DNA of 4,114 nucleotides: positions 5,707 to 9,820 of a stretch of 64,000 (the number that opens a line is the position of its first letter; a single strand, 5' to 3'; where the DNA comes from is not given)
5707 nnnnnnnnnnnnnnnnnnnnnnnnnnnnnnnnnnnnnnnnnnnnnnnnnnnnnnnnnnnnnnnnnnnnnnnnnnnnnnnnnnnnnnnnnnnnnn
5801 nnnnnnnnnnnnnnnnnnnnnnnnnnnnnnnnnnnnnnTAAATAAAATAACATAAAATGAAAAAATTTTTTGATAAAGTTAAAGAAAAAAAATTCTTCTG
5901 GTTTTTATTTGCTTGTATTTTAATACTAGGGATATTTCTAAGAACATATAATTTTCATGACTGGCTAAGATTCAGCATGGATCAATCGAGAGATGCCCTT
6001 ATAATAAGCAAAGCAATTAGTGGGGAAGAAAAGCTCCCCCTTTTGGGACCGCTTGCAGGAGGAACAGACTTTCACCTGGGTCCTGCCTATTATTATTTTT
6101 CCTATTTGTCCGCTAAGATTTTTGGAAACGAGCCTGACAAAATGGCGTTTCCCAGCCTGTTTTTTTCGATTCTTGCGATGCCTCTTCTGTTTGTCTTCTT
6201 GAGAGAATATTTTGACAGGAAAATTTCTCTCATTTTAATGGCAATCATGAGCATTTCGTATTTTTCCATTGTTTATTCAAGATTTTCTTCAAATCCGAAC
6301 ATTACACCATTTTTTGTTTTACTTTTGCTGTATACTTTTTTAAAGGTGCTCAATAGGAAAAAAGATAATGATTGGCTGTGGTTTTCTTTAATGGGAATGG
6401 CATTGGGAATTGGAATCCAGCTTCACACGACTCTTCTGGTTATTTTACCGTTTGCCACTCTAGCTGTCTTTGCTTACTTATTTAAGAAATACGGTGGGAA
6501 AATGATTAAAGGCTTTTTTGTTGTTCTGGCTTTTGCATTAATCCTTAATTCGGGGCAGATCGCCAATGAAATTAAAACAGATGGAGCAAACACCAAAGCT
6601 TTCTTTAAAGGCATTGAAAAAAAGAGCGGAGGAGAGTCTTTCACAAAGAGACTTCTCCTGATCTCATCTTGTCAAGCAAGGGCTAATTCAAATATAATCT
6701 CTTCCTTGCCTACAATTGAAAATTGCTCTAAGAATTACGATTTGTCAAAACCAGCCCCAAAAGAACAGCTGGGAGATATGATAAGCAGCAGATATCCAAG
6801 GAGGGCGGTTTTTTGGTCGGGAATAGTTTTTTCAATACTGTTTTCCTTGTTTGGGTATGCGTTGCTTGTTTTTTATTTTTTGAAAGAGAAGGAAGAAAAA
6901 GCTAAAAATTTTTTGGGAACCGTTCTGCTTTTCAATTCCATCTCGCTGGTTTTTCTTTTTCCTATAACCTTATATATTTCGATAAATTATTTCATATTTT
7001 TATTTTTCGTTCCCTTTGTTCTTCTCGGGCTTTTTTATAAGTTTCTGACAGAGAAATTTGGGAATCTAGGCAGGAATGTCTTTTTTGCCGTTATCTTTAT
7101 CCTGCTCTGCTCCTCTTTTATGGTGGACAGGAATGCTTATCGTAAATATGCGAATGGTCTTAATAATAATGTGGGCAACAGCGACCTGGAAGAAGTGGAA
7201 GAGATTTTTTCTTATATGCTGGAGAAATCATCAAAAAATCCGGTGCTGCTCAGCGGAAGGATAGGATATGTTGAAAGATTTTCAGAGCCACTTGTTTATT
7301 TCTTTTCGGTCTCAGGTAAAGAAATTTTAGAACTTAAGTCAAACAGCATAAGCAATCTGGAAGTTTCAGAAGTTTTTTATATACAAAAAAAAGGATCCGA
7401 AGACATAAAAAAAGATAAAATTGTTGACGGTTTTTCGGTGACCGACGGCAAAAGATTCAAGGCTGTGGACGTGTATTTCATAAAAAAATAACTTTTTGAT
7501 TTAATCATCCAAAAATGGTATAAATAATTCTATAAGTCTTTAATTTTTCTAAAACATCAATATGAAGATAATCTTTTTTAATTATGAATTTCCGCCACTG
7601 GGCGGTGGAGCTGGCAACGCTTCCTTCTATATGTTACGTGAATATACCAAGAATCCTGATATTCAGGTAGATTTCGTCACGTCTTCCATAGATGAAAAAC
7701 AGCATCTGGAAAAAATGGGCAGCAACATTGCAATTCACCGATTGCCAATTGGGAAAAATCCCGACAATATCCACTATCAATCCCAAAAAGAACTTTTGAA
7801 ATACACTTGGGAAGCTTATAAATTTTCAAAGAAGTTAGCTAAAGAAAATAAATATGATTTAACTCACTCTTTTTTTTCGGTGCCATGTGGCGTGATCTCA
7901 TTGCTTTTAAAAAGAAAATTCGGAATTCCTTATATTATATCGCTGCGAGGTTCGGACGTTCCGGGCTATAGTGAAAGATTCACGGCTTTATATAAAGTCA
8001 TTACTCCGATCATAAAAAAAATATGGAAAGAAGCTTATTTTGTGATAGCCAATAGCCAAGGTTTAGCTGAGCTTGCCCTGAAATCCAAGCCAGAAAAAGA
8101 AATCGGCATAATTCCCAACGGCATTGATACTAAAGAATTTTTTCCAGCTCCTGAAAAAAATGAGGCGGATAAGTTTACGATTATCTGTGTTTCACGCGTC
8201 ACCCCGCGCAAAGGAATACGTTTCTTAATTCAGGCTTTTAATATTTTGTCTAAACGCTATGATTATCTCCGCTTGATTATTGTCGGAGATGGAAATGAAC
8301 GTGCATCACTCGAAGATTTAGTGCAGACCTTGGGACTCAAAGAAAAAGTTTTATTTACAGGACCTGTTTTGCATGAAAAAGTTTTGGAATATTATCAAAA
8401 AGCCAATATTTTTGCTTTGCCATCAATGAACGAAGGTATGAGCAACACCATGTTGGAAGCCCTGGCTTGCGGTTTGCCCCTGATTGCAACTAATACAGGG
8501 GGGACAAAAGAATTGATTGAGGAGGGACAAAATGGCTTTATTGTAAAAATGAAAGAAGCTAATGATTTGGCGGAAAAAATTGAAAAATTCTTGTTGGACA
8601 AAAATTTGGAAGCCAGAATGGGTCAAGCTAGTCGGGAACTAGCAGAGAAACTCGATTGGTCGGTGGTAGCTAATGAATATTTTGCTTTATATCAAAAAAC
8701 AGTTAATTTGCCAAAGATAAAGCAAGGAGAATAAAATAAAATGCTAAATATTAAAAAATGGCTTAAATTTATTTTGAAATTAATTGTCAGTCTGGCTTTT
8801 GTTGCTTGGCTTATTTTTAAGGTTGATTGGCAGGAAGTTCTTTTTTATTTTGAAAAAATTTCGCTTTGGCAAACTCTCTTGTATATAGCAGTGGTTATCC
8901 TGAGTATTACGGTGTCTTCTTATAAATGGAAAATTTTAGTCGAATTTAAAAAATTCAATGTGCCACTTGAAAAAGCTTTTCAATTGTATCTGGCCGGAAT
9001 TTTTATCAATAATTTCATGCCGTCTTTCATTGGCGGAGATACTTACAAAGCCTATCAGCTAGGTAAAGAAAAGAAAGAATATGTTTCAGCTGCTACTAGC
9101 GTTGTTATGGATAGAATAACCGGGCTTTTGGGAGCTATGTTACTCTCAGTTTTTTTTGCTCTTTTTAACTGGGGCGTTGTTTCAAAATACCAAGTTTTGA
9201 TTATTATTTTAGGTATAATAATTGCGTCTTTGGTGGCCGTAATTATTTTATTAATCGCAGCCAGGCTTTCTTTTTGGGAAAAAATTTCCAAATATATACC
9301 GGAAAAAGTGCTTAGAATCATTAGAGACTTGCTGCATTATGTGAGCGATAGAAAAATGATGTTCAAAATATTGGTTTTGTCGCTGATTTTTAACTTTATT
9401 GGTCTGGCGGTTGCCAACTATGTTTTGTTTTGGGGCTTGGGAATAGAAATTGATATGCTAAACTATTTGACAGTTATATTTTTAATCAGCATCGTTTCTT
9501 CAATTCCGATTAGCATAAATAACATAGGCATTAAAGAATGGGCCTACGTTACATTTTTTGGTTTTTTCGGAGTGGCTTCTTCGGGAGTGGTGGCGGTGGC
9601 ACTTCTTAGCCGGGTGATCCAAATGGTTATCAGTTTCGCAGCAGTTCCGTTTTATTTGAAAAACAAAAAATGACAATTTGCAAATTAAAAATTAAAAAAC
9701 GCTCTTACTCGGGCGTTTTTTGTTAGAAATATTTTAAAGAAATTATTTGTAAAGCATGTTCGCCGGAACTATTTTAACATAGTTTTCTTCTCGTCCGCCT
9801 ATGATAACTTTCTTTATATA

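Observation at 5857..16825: Array of four paralogous GT-C (ArnT/PMT-like) membrane glycosyltransferases with a conserved N-terminal core and divergent C-terminal domains, plus a fifth DE-motif GT-C on the opposite strand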

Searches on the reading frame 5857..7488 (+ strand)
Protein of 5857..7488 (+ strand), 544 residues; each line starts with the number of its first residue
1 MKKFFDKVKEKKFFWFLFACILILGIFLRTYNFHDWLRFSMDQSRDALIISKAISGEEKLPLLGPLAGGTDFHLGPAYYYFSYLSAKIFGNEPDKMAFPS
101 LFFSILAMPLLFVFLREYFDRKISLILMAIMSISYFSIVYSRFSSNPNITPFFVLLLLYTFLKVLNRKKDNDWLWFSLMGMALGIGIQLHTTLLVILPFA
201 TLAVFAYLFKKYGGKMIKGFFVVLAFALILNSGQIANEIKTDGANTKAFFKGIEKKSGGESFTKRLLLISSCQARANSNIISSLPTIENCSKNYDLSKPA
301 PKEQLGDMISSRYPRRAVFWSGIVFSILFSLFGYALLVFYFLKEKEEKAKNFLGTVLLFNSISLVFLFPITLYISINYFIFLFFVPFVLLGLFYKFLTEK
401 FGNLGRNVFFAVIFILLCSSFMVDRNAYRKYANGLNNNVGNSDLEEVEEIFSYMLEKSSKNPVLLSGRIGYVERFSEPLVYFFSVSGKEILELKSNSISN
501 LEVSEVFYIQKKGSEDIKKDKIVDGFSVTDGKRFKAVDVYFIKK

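Call 5: search_protein_families(library=pfam, proteins=[window:5857-7488:+], max_evalue=0.01)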
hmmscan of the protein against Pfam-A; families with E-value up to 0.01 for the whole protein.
window:5857-7488:+ (544 aa): 1 family
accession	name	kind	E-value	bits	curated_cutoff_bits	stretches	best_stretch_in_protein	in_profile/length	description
PF13231.12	PMT_2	-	6.3e-14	52.9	26.1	1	76-229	4-150/160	Dolichyl-phosphate-mannose-protein mannosyltransferase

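Call 6: search_protein_families(library=ncbifam, proteins=[window:5857-7488:+], max_evalue=0.001)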
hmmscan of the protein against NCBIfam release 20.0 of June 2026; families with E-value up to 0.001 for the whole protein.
window:5857-7488:+ (544 aa): 2 families
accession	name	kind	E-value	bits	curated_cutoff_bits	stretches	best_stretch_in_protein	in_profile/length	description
TIGR03663.1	TIGR03663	subfamily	5.8e-08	32.2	126.25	1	75-212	52-186/435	flippase activity-associated protein Agl23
NF009784.2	PRK13279.1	equivalog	0.00042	19.1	567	1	78-230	65-219/539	lipid IV(A) 4-amino-4-deoxy-L-arabinosyltransferase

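Call 11: find_related_loci(query=A1, collection=genome_contigs, flank=10000)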
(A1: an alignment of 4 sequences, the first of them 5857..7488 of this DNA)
Query A1 (544 aa) in genome_contigs; peptide patterns used: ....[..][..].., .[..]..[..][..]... (x = any residue, [..] = any of these).
404 stretches matched a pattern; 392 encode a relative of the query (tblastn E <= 1e-3); the best 80 are kept; 67 distinct loci.
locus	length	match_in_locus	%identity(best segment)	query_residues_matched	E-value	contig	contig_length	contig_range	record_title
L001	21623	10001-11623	49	3-542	6e-157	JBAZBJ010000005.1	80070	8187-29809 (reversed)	MAG: Parcubacteria group bacterium isolate SO_2017_GW1_11 NODE_1861_length_80070_cov_1.522185_OW334_2017, whole genome s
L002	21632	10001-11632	43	1-543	4e-135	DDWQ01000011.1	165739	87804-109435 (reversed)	MAG TPA_asm: Candidatus Moranbacteria bacterium UBA2282 UBA2282_contig_5809, whole genome shotgun sequence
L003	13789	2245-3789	45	29-544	1e-129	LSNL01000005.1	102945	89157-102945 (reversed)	MAG: Parcubacteria group bacterium M10-OD1-1 Contig8630, whole genome shotgun sequence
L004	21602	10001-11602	44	9-542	4e-124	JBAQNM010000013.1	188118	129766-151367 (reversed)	MAG: Candidatus Moraniibacteriota bacterium isolate MFD12002_ilm_asm_bin53 k127_9606, whole genome shotgun sequence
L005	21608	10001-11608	43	1-543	2e-117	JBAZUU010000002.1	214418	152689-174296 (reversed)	MAG: Parcubacteria group bacterium isolate SO_2017_GW1_236 NODE_470_length_214418_cov_16.671624_OW334_2017, whole genome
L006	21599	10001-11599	42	3-543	5e-117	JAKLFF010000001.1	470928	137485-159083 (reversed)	MAG: Patescibacteria group bacterium isolate RA.bin150 RA.bin150_1, whole genome shotgun sequence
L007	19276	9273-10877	39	14-544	7e-108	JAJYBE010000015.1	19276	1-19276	MAG: bacterium isolate BP8.bin61 NODE_3859_length_19276_cov_1.599091, whole genome shotgun sequence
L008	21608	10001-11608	40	1-540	5e-108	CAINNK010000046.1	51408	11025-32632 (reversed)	uncultured bacterium isolate AM_bin-0953 genome assembly, contig: bin-0953:46/46, whole genome shotgun sequence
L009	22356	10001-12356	41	1-544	5e-107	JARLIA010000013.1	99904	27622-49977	MAG: Candidatus Paceibacterota bacterium isolate MAG_BA90 MetaBAT2_Bin_90_Anoxic_k141_2621514, whole genome shotgun sequ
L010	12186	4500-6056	40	25-540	1e-105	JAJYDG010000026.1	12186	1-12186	MAG: bacterium isolate BP9.bin89 NODE_10558_length_12186_cov_1.767725, whole genome shotgun sequence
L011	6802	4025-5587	37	23-544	3e-104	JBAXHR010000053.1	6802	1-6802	MAG: Candidatus Moraniibacteriota bacterium isolate ELA328 MAG328_53, whole genome shotgun sequence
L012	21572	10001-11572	37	20-544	8e-103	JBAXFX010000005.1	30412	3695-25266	MAG: Candidatus Moraniibacteriota bacterium isolate ELA282 MAG282_5, whole genome shotgun sequence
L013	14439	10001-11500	38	4-520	3e-101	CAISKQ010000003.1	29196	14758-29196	uncultured bacterium isolate LJ_bin-4100 genome assembly, contig: bin-4100:03/67, whole genome shotgun sequence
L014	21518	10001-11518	38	11-532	5e-100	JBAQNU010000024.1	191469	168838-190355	MAG: Candidatus Moraniibacteriota bacterium isolate MFD12002_ilm_asm_bin39 k127_99333, whole genome shotgun sequence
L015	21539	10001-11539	38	1-530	7e-100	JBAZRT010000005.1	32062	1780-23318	MAG: Parcubacteria group bacterium isolate SO_2017_GW1_154 NODE_6048_length_32062_cov_0.997495_OW334_2017, whole genome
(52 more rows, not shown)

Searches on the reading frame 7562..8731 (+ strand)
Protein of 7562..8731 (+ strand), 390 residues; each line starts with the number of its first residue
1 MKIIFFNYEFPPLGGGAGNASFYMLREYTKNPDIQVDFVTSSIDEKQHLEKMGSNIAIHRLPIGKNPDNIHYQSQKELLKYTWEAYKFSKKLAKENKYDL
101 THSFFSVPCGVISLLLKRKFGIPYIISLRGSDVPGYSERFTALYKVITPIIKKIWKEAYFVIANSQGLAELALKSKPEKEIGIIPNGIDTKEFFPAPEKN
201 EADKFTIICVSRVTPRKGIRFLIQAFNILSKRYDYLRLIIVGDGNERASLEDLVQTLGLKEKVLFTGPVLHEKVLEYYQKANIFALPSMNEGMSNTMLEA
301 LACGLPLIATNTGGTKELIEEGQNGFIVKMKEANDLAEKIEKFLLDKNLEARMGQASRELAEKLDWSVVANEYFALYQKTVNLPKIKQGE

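Call 5: search_protein_families(library=pfam, proteins=[window:7562-8731:+], max_evalue=0.01)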
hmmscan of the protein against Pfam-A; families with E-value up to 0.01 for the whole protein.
window:7562-8731:+ (390 aa): 7 families
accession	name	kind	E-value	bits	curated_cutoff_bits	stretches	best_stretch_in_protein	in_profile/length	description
PF00534.26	Glycos_transf_1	-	2.9e-47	160.8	26.4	1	193-359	4-171/172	Glycosyl transferases group 1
PF13692.12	Glyco_trans_1_4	-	2.7e-40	138.4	27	1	205-345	2-141/142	Glycosyl transferases group 1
PF13439.12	Glyco_transf_4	-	5.7e-14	52.9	28.5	1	15-191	2-169/170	Glycosyltransferase Family 4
PF20706.3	GT4-conflict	-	1.3e-09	37.9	26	1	180-371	173-383/385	Family 4 Glycosyltransferase in conflict systems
PF13579.12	Glyco_trans_4_4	-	1.8e-09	38.6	29.7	1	21-187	6-158/158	Glycosyl transferase 4-like domain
PF13524.12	Glyco_trans_1_2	-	2.9e-09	37.4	25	1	234-360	13-128/144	Glycosyl transferase-like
PF13477.12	Glyco_trans_4_2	-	8.5e-07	29.7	23.4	1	28-164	19-138/139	Glycosyl transferase 4-like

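Call 6: search_protein_families(library=ncbifam, proteins=[window:7562-8731:+], max_evalue=0.001)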
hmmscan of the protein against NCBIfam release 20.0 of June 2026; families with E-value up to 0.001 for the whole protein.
window:7562-8731:+ (390 aa): 47 families (the best 25 are shown)
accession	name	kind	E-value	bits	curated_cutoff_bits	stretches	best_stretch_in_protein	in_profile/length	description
TIGR03088.1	stp2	hypoth_equivalog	5e-45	154.1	409.05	1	132-380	118-373/374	TIGR03088 family PEP-CTERM/XrtA system glycosyltransferase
NF041876.1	EPS_EpsE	equivalog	2.1e-42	145.7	400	1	152-361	156-376/389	exopolysaccharide biosynthesis GT4 family glycosyltransferase EpsE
TIGR03999.1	thiol_BshA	equivalog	1.4e-39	136.1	273.7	1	33-381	29-374/375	N-acetyl-alpha-D-glucosaminyl L-malate synthase BshA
NF047684.1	TeichurnBiosyTuaC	equivalog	3.2e-35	121.8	550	1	95-378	106-387/391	teichuronic acid biosynthesis protein TuaC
TIGR04063.1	stp3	hypoth_equivalog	4.4e-34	118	442.05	1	53-380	52-395/397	TIGR04063 family PEP-CTERM/XrtA system glycosyltransferase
NF038229.1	Glyco4_Geo_Pelo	equivalog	2.7e-33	115.4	400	1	90-381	48-337/338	GPMC system family 4 glycosyltransferase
TIGR02149.1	glgA_Coryne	subfamily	2e-32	112.8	302.4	1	1-380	1-390/391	glycogen synthase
TIGR03449.1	mycothiol_MshA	equivalog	1e-31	110.3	462.5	1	15-381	18-404/406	D-inositol-3-phosphate glycosyltransferase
NF050063.1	ProtGlycPglJ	equivalog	1.1e-30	107.1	500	1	74-373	63-359/363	N-acetylgalactosamine-N,N'-diacetylbacillosaminyl-diphospho-undecaprenol 4-alpha-N-acetylgalactosaminyltransferase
TIGR04157.1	glyco_rSAM_CFB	subfamily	9.1e-29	100.6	400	1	203-358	226-386/406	TIGR04157 family glycosyltransferase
NF046085.1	XrtY_assoc_Gly1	equivalog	1.7e-26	93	400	1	102-381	105-385/387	XrtY-associated glycosyltransferase XYAG1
NF049988.1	MGlcDAGSynMgs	equivalog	1e-25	90.9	400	1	87-383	77-390/398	alpha-monoglucosyldiacylglycerol synthase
NF038255.1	exopoly_VpsD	equivalog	2.9e-25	88.9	300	1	135-381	136-380/381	VpsD family glycosyltransferase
NF047880.1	glyco_SdgA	exception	4.3e-24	84.9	800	1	61-370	188-480/488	serine-aspartate repeat adhesin O-glycosyltransferase SdgA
NF041010.1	glycosy_Agl16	equivalog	4.6e-24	85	575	1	145-379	121-350/352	glycosylation protein Agl16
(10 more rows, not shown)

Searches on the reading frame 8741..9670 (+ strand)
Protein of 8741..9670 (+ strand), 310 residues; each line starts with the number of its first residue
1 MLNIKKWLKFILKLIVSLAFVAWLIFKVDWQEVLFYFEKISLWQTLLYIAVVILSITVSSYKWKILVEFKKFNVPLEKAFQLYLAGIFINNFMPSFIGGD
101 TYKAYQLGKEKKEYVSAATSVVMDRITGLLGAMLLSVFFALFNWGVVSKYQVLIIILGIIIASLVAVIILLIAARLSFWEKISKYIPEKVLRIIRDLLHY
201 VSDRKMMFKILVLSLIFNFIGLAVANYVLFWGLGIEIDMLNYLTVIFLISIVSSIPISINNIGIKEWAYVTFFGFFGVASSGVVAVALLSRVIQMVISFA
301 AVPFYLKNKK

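Call 5: search_protein_families(library=pfam, proteins=[window:8741-9670:+], max_evalue=0.01)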
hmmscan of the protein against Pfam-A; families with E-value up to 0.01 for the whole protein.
window:8741-9670:+ (310 aa): 1 family
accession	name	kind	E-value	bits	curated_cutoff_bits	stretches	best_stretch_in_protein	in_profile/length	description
PF03706.18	LPG_synthase_TM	-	6.2e-39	134.7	33.4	1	11-299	2-299/302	Lysylphosphatidylglycerol synthase TM region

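Call 6: search_protein_families(library=ncbifam, proteins=[window:8741-9670:+], max_evalue=0.001)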
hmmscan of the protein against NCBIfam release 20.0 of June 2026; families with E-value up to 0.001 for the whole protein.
window:8741-9670:+ (310 aa): 2 families
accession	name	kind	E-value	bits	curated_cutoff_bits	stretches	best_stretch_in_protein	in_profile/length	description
TIGR00374.1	TIGR00374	subfamily_domain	9.2e-23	81.1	43.2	1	15-295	2-299/323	flippase-like domain-containing protein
NF033480.1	bifunc_MprF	equivalog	8e-07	27.7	600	1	6-299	5-287/841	bifunctional lysylphosphatidylglycerol flippase/synthetase MprF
